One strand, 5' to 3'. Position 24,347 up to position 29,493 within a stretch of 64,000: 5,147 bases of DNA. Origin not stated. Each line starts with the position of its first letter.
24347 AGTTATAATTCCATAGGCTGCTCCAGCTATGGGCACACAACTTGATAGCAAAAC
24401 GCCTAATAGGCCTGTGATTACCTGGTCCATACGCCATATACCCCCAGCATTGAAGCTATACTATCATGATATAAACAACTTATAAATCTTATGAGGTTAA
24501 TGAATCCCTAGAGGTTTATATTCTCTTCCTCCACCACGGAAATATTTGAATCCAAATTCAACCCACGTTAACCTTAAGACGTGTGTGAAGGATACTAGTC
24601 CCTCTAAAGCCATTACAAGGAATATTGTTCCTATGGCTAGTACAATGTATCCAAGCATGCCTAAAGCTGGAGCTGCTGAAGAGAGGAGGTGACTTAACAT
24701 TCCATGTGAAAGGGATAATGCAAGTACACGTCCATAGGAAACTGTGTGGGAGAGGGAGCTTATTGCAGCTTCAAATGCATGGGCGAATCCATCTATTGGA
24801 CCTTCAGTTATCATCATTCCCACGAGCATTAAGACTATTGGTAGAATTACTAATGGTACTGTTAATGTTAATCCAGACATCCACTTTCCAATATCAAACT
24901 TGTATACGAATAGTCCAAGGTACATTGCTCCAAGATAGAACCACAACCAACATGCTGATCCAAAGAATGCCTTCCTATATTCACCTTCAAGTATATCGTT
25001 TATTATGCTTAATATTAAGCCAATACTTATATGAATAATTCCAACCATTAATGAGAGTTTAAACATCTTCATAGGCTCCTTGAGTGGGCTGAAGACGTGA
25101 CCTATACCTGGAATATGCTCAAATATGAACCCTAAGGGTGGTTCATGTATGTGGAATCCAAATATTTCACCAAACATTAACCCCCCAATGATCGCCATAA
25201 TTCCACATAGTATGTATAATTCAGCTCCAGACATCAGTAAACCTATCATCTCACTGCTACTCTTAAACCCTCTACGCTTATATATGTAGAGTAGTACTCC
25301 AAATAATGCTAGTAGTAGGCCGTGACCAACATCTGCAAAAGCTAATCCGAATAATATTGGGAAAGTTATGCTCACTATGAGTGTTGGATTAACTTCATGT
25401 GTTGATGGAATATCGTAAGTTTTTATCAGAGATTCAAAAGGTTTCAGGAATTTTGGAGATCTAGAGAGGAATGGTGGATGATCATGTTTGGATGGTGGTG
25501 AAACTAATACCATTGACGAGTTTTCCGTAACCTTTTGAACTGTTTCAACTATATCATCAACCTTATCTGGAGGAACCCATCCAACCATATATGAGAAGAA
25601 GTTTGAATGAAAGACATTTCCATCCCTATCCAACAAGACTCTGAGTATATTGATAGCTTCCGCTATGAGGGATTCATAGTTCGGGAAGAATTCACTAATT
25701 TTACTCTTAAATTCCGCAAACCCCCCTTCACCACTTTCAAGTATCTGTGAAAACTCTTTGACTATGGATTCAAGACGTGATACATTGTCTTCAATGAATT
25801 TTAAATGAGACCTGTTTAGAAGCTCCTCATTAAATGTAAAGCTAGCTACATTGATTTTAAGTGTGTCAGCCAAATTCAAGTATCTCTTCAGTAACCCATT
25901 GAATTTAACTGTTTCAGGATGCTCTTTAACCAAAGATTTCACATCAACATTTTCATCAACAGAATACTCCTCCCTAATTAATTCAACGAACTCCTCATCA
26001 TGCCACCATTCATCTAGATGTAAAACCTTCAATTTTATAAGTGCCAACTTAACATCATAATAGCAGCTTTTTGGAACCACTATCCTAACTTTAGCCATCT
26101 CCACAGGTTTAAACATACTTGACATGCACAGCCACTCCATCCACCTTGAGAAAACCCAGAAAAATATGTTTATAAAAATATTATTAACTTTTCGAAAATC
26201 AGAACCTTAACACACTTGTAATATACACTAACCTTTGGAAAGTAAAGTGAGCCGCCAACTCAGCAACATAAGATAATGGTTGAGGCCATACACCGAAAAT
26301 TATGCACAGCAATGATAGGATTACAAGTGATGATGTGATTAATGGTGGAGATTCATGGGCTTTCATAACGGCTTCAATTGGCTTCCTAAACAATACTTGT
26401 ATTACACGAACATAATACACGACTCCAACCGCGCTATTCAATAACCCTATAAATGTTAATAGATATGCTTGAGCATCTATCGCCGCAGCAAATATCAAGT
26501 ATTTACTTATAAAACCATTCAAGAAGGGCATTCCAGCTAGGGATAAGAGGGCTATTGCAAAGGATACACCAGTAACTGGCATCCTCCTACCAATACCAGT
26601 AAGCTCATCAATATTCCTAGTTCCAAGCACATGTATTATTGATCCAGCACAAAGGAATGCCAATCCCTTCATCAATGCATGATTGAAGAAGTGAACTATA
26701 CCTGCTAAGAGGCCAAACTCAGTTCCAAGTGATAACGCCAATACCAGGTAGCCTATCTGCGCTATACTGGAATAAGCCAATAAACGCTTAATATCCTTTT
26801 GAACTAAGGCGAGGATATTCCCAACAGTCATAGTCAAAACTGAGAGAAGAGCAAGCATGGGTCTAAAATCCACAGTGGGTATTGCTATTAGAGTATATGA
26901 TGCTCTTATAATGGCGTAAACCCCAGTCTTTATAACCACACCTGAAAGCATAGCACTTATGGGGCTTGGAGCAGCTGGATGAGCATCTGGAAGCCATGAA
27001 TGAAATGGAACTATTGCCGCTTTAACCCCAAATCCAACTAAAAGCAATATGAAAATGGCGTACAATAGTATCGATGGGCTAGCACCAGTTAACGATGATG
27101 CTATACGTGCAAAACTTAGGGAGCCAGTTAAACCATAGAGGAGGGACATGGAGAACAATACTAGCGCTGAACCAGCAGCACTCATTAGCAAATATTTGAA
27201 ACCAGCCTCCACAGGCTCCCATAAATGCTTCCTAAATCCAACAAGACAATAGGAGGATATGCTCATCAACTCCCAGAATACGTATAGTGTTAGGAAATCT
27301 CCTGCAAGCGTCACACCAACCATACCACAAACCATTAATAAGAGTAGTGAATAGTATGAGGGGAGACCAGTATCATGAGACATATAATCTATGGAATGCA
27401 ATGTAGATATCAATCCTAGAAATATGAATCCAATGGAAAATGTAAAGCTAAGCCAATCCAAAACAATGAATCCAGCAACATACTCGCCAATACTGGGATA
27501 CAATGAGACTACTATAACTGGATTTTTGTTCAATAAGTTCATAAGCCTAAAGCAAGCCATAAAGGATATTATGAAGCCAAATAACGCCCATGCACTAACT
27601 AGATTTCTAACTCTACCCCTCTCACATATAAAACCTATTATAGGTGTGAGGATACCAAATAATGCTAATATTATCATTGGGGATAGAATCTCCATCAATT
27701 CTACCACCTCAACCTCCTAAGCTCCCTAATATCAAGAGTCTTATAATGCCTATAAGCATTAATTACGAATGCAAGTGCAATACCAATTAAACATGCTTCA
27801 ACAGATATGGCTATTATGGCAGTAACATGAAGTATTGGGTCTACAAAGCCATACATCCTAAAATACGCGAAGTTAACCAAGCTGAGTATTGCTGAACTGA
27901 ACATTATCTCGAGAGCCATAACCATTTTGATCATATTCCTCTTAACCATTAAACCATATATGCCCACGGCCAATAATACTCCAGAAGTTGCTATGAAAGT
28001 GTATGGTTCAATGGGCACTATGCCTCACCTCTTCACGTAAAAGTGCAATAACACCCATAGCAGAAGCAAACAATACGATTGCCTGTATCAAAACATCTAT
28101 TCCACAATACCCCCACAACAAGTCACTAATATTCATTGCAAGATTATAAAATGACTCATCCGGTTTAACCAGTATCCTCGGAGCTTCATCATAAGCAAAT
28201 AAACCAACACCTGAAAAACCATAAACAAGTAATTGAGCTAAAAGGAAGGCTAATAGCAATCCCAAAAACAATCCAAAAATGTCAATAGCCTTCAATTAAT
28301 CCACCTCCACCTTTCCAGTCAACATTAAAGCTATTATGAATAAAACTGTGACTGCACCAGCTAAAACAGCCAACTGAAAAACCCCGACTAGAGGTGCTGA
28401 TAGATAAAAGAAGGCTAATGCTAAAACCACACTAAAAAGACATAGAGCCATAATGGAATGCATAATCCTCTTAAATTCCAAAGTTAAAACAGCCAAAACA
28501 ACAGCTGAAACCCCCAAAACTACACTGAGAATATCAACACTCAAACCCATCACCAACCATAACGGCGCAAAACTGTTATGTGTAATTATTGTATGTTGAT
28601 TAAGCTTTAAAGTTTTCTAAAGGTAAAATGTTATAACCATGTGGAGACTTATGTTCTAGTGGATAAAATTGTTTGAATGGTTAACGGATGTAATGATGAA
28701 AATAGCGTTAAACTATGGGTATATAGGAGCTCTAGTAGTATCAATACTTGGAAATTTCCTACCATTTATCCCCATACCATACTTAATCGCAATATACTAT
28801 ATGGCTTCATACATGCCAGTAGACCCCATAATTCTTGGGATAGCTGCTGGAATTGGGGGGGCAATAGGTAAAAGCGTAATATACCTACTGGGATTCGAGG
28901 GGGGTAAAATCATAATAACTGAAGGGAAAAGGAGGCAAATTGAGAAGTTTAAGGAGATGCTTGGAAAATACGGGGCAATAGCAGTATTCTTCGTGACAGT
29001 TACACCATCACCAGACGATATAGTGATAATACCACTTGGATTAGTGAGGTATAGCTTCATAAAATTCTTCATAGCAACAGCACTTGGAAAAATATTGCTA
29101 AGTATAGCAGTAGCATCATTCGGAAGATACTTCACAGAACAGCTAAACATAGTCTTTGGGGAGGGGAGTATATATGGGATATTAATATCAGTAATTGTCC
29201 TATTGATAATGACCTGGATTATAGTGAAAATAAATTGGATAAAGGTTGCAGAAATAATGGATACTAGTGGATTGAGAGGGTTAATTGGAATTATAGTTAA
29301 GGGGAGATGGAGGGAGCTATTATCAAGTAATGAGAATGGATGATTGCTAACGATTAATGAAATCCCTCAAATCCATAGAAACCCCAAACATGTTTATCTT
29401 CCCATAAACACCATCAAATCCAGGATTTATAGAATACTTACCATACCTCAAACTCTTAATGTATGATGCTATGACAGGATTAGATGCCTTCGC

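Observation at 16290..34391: Complex-I-ordered 11-subunit locus whose NuoD homologue retains a complete [NiFe] site: a group-4 hydrogenase in Nuo clothing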

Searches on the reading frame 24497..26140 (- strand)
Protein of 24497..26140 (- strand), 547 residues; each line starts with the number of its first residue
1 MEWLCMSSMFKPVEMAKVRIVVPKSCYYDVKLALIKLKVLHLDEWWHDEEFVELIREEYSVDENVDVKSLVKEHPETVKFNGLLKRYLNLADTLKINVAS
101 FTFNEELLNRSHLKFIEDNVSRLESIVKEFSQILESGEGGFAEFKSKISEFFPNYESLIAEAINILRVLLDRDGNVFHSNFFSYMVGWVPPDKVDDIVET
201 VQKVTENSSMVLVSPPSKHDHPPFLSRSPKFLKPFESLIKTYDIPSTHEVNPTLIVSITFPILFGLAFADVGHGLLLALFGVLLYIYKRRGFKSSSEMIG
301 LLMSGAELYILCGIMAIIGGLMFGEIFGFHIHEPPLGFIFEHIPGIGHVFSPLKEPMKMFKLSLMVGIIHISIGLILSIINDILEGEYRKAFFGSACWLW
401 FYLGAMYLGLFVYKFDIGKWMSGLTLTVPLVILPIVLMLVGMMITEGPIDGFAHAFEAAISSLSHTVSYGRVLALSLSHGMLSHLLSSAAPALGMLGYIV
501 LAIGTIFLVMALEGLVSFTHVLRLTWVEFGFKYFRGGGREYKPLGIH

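Call 8: search_protein_families(library=pfam, proteins=[window:24497-26140:-], max_evalue=0.01)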
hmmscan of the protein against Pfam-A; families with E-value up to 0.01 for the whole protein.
window:24497-26140:- (547 aa): 1 family
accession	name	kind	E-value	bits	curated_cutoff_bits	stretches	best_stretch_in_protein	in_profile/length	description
PF01496.24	V_ATPase_I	-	2.6e-47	161.8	30.7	2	116-331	244-461/815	V-type ATPase 116kDa subunit family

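Call 82: search_protein_families(library=ncbifam, proteins=[window:24497-26140:-], max_evalue=0.0001)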
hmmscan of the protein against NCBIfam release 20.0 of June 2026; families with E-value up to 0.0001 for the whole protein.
window:24497-26140:- (547 aa): 9 families
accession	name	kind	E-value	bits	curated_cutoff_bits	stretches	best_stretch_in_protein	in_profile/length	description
NF004430.0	PRK05771.2-4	equivalog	1.2e-57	196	670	1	184-546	278-639/646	V-type ATP synthase subunit I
NF004434.0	PRK05771.3-3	equivalog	2.5e-51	175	777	1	114-546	214-677/686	V-type ATP synthase subunit I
NF004428.0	PRK05771.2-1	equivalog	4.2e-51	173.9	766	1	183-543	307-668/680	V-type ATP synthase subunit I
NF004432.0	PRK05771.3-1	equivalog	1.2e-33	116.5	1044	1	117-544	199-626/643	V-type ATP synthase subunit I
NF004433.0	PRK05771.3-2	equivalog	1.2e-26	93.3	1173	2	90-353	191-433/701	V-type ATP synthase subunit I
NF004435.0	PRK05771.3-4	equivalog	2.9e-25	88.7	1410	2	178-328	271-414/701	V-type ATP synthase subunit I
NF004431.0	PRK05771.2-5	equivalog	4e-21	75.2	851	2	176-332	235-383/649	V-type ATP synthase subunit I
NF004429.0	PRK05771.2-2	equivalog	1.1e-17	64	799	1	108-529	177-587/608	V-type ATP synthase subunit I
NF004427.0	PRK05771.1-1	equivalog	1.1e-17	64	942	1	185-544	307-650/668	V-type ATP synthase subunit I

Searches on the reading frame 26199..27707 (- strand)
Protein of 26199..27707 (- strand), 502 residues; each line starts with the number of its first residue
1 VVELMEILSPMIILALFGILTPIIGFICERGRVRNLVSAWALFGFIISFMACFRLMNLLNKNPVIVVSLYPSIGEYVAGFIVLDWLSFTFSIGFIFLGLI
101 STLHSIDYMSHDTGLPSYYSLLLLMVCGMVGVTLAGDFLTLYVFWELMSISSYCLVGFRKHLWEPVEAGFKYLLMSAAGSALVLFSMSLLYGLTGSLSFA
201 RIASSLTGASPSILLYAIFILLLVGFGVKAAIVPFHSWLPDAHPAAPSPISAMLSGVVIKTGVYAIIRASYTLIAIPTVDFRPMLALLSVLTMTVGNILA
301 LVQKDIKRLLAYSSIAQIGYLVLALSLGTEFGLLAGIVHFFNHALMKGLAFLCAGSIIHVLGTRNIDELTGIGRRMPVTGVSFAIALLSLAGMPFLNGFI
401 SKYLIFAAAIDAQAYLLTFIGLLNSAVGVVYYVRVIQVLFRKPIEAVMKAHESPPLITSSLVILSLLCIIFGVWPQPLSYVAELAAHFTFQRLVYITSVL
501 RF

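Call 8: search_protein_families(library=pfam, proteins=[window:26199-27707:-], max_evalue=0.01)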
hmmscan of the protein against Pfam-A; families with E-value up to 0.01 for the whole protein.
window:26199-27707:- (502 aa): 2 families
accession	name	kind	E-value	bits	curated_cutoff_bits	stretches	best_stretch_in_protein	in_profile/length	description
PF00361.26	Proton_antipo_M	-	4.1e-77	259.7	21.5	1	135-426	1-292/294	NADH:quinone oxidoreductase/Mrp antiporter, TM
PF00662.26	Proton_antipo_N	-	0.0029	17.9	24.5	1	82-119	14-51/51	NADH-Ubiquinone oxidoreductase (complex I), chain 5 N-terminus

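Call 53: search_solved_structures(query=window:26199-27707:-, max_evalue=1e-20)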
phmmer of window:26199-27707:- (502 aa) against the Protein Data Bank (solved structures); distinct sequences matched with E-value up to 1e-20: 72 (the best 60 are shown).
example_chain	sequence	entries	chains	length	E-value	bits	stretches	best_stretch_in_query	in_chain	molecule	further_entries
6cfw_H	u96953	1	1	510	7.7e-84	285.7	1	11-480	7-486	Monovalent cation/H+ antiporter subunit D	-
6u8y_H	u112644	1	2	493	5.9e-62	213.5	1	114-496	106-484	NADH dehydrogenase subunit N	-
6u8y_X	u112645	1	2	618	1.6e-54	189.1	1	28-476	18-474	NADH dehydrogenase subunit M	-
8e9g_N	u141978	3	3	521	1.9e-54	188.8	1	118-488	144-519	NADH-quinone oxidoreductase subunit N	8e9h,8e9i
6hum_B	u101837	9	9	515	7e-53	183.6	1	77-458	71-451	NAD(P)H-quinone oxidoreductase subunit 2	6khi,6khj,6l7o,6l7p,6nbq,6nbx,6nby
7qru_A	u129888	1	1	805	2.5e-49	171.9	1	26-481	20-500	Na+/H+ antiporter subunit A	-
7ar7_N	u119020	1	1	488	1e-48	169.9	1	107-482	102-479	NADH-ubiquinone oxidoreductase chain 2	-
7a23_I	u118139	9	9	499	1.3e-48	169.6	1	106-482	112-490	Nad2m | NADH-ubiquinone oxidoreductase chain 2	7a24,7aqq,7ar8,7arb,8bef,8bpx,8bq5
8e9g_L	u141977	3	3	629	5.6e-47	164.1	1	74-472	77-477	NADH-quinone oxidoreductase, L subunit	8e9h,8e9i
7eu3_B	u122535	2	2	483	2.5e-46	162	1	104-475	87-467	NAD(P)H-quinone oxidoreductase subunit 2, chloroplastic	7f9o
8e73_2M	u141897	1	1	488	3e-46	161.7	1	117-482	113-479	Nad2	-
7wff_B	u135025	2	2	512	3.1e-46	161.7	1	104-475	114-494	NAD(P)H-quinone oxidoreductase subunit 2, chloroplastic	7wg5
9grx_B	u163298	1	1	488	3.5e-45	158.2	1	104-475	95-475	NAD(P)H-quinone oxidoreductase subunit 2 A, chloroplastic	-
6x89_2M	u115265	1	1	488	3.7e-45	158.2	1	117-482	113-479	NU2M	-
3rko_N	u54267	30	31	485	7.7e-45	157.1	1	111-485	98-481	NADH-QUINONE OXIDOREDUCTASE SUBUNIT N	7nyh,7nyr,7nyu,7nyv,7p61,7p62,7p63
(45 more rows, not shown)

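Call 82: search_protein_families(library=ncbifam, proteins=[window:26199-27707:-], max_evalue=0.0001)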
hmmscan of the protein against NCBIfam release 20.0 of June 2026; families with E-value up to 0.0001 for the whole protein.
window:26199-27707:- (502 aa): 76 families (the best 25 are shown)
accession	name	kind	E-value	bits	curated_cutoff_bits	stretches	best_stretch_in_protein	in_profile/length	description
NF006240.0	PRK08376.1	subfamily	4.2e-101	339.4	662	1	5-500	4-518/521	putative monovalent cation/H+ antiporter subunit D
NF006419.0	PRK08668.1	equivalog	7.1e-89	299.2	617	1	43-479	28-471/613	NADH dehydrogenase subunit M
TIGR01770.1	NDH_I_N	subfamily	2.1e-84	284.2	332.6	1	6-478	2-471/472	NADH-quinone oxidoreductase subunit NuoN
NF005086.0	PRK06521.1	equivalog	5.9e-83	279.5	667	1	13-485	10-503/669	hydrogenase 4 subunit B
NF006241.0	PRK08377.1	equivalog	6.3e-81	272.8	645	1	17-499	15-487/494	NADH dehydrogenase subunit N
NF005097.0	PRK06525.1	equivalog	2.2e-77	260.8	430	1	14-470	4-470/480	hydrogenase 4 subunit D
NF009305.0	PRK12662.1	equivalog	2.6e-75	254.1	700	1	15-485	6-486/492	putative monovalent cation/H+ antiporter subunit D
NF009288.0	PRK12648.1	equivalog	9.9e-74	249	1104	1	11-477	6-473/954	monovalent cation/H+ antiporter subunit A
NF009310.0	PRK12668.1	equivalog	1.5e-73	248.6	564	1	72-480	55-439/584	Na(+)/H(+) antiporter subunit D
NF004441.0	PRK05777.1-4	equivalog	1.8e-72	244.6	477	1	118-488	147-522/524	NADH-quinone oxidoreductase subunit NuoN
NF009306.0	PRK12663.1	equivalog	7.3e-72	242.7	542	1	20-500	15-492/498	Na+/H+ antiporter subunit D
NF009287.0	PRK12647.1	equivalog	7.4e-71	239.7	937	1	18-478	10-470/773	putative monovalent cation/H+ antiporter subunit A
TIGR01974.1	NDH_I_L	subfamily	5.7e-70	236.9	407.5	1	19-479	7-483/630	NADH-quinone oxidoreductase subunit L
NF004440.0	PRK05777.1-3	equivalog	1.7e-69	235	519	1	65-487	52-474/477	NADH-quinone oxidoreductase subunit NuoN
NF005818.0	PRK07691.1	equivalog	2.6e-69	234.5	586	1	12-500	6-494/496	Na+/H+ antiporter subunit D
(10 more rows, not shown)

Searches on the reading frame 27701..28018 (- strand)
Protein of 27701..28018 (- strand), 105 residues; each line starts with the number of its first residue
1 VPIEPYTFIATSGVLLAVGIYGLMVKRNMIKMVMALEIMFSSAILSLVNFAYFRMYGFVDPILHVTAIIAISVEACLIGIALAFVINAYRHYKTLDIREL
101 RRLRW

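Call 7: search_protein_families(library=pfam, proteins=[window:27701-28018:-], max_evalue=0.01)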
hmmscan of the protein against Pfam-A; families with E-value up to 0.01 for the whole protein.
window:27701-28018:- (105 aa): 1 family
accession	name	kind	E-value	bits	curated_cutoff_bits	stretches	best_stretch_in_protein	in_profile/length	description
PF00420.29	Oxidored_q2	-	1.3e-20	73.4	26.1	1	8-105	2-95/95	NADH-ubiquinone/plastoquinone oxidoreductase chain 4L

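Call 9: search_protein_families(library=ncbifam, proteins=[window:27701-28018:-], max_evalue=0.001)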
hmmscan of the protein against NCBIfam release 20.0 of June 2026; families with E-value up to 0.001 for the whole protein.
window:27701-28018:- (105 aa): 16 families
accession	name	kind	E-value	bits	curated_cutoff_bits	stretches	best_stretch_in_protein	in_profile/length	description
NF006250.0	PRK08388.1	equivalog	3.4e-18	66.2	137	2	58-104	72-118/119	putative monovalent cation/H+ antiporter subunit C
NF004320.0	PRK05715.1-2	equivalog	7.6e-17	61.2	57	1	4-105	2-99/99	NADH-quinone oxidoreductase subunit NuoK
NF040614.1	F420_dehyd_FpoK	exception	3e-16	59.7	145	1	7-105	4-98/98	F420H2 dehydrogenase subunit FpoK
NF004322.0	PRK05715.1-4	equivalog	2.4e-15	56.4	128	1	7-105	8-104/104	NADH-quinone oxidoreductase subunit NuoK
NF004319.0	PRK05715.1-1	equivalog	1.9e-13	50.4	101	1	10-104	9-99/100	NADH-quinone oxidoreductase subunit NuoK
NF005621.0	PRK07375.1-6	equivalog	1e-09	38.3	126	1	8-104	11-117/120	putative monovalent cation/H+ antiporter subunit C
NF004323.0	PRK05715.1-5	equivalog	2.7e-08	34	89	1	7-101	7-98/102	NADH-quinone oxidoreductase subunit NuoK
NF004321.0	PRK05715.1-3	equivalog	3.7e-08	33.6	91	1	8-104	7-100/101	NADH-quinone oxidoreductase subunit NuoK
NF005618.0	PRK07375.1-3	equivalog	2.5e-07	30.9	107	1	10-52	10-52/119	putative monovalent cation/H+ antiporter subunit C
NF009304.0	PRK12661.1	equivalog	6.6e-06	26.2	152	1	57-104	92-139/140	putative monovalent cation/H+ antiporter subunit C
NF005623.0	PRK07375.2-2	equivalog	1e-05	25.7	81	1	14-89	8-91/93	putative monovalent cation/H+ antiporter subunit C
NF005624.0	PRK07375.2-3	equivalog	0.00019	21.5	95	0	11-92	10-101/105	cation:proton antiporter subunit C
NF005619.0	PRK07375.1-4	equivalog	0.00028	21.2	145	0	14-99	11-106/111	Na+/H+ antiporter subunit C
NF008556.0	PRK11492.1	equivalog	0.0005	20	136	1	9-104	128-215/216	hydrogenase 4 membrane subunit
NF005620.0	PRK07375.1-5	equivalog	0.00051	20.1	91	0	15-66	11-60/113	putative monovalent cation/H+ antiporter subunit C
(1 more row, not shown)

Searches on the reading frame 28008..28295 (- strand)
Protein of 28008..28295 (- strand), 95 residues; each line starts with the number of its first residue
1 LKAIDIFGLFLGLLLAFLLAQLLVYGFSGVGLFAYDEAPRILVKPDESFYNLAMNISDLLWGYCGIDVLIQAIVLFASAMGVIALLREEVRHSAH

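Call 7: search_protein_families(library=pfam, proteins=[window:28008-28295:-], max_evalue=0.01)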
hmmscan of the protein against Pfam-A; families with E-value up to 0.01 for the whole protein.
window:28008-28295:- (95 aa): 0 families

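Call 9: search_protein_families(library=ncbifam, proteins=[window:28008-28295:-], max_evalue=0.001)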
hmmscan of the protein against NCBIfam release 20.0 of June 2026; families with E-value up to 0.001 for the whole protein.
window:28008-28295:- (95 aa): 0 families

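Call 72: search_solved_structures(query=window:28008-28295:-, max_evalue=10)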
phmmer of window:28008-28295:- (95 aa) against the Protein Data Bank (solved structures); distinct sequences matched with E-value up to 10: 1.
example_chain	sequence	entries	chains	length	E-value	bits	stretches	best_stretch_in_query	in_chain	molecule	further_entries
6cfw_E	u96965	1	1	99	0.0024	21.6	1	7-88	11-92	MBH subunit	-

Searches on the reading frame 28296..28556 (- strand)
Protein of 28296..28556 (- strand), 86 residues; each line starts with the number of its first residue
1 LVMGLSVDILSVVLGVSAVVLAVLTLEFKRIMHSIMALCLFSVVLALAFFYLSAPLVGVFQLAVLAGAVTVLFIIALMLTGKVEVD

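Call 7: search_protein_families(library=pfam, proteins=[window:28296-28556:-], max_evalue=0.01)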
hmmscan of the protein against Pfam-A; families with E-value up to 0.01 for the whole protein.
window:28296-28556:- (86 aa): 2 families
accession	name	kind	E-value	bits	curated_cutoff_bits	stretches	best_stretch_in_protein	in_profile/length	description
PF00499.25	Oxidored_q3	-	3.7e-09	36.9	33.2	1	22-82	2-62/146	NADH-ubiquinone/plastoquinone oxidoreductase chain 6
PF13244.11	MbhD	-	2.3e-07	31.3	27.2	1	18-80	3-65/67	MBH, subunit D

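Call 9: search_protein_families(library=ncbifam, proteins=[window:28296-28556:-], max_evalue=0.001)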
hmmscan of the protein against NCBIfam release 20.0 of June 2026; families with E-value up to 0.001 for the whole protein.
window:28296-28556:- (86 aa): 9 families
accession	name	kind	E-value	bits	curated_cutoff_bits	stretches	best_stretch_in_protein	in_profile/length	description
NF009159.0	PRK12504.1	equivalog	2.1e-09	37.6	141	1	9-84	5-80/178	DUF4040 domain-containing protein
NF005166.0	PRK06638.2-1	equivalog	3e-09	37.1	284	1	12-81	9-78/174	NADH-quinone oxidoreductase subunit J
NF005023.0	PRK06433.1-2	equivalog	3.4e-09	37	92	1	10-85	6-81/82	NADH dehydrogenase subunit J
NF005168.0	PRK06638.2-3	equivalog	7.8e-09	35.7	154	1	11-83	8-80/172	NADH-quinone oxidoreductase subunit J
NF005165.0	PRK06638.1-5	equivalog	6.6e-07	28.6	192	1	13-82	25-94/282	NADH-quinone oxidoreductase subunit J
NF006242.0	PRK08378.1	subfamily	9.1e-07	29.3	98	1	9-84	6-81/85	hypothetical protein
NF005025.0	PRK06433.1-5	equivalog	0.00021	21.6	95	1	11-82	16-87/96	NADH dehydrogenase subunit J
NF005167.0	PRK06638.2-2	equivalog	0.00021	21.1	137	1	13-79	12-75/176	NADH-quinone oxidoreductase subunit J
NF005169.0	PRK06638.2-4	equivalog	0.00076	19.5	319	1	16-79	12-75/182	NADH-quinone oxidoreductase subunit J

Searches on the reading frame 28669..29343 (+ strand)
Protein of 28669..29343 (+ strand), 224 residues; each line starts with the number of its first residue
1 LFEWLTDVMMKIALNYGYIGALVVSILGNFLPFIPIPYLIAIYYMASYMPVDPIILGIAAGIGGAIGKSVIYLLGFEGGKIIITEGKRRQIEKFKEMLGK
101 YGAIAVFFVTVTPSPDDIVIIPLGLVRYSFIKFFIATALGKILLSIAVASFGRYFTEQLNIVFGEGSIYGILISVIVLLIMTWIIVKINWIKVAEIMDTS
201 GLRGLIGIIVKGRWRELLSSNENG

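Call 8: search_protein_families(library=pfam, proteins=[window:28669-29343:+], max_evalue=0.01)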
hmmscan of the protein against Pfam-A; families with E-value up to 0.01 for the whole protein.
window:28669-29343:+ (224 aa): 1 family
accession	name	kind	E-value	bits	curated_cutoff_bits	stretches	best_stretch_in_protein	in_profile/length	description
PF09335.16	VTT_dom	-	3.3e-15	57.1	33.9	1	42-153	5-122/123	VTT domain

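Call 82: search_protein_families(library=ncbifam, proteins=[window:28669-29343:+], max_evalue=0.0001)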
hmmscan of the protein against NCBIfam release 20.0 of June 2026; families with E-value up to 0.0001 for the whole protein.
window:28669-29343:+ (224 aa): 2 families
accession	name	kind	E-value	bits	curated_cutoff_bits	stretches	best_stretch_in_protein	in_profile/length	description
NF052605.1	UndecprPTUptAStph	equivalog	1.2e-08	35.2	300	1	8-188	4-195/197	undecaprenyl phosphate transporter UptA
NF052604.1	UndecprPTUtpABac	equivalog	1.7e-07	31.5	250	1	9-188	8-191/198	undecaprenyl phosphate transporter UptA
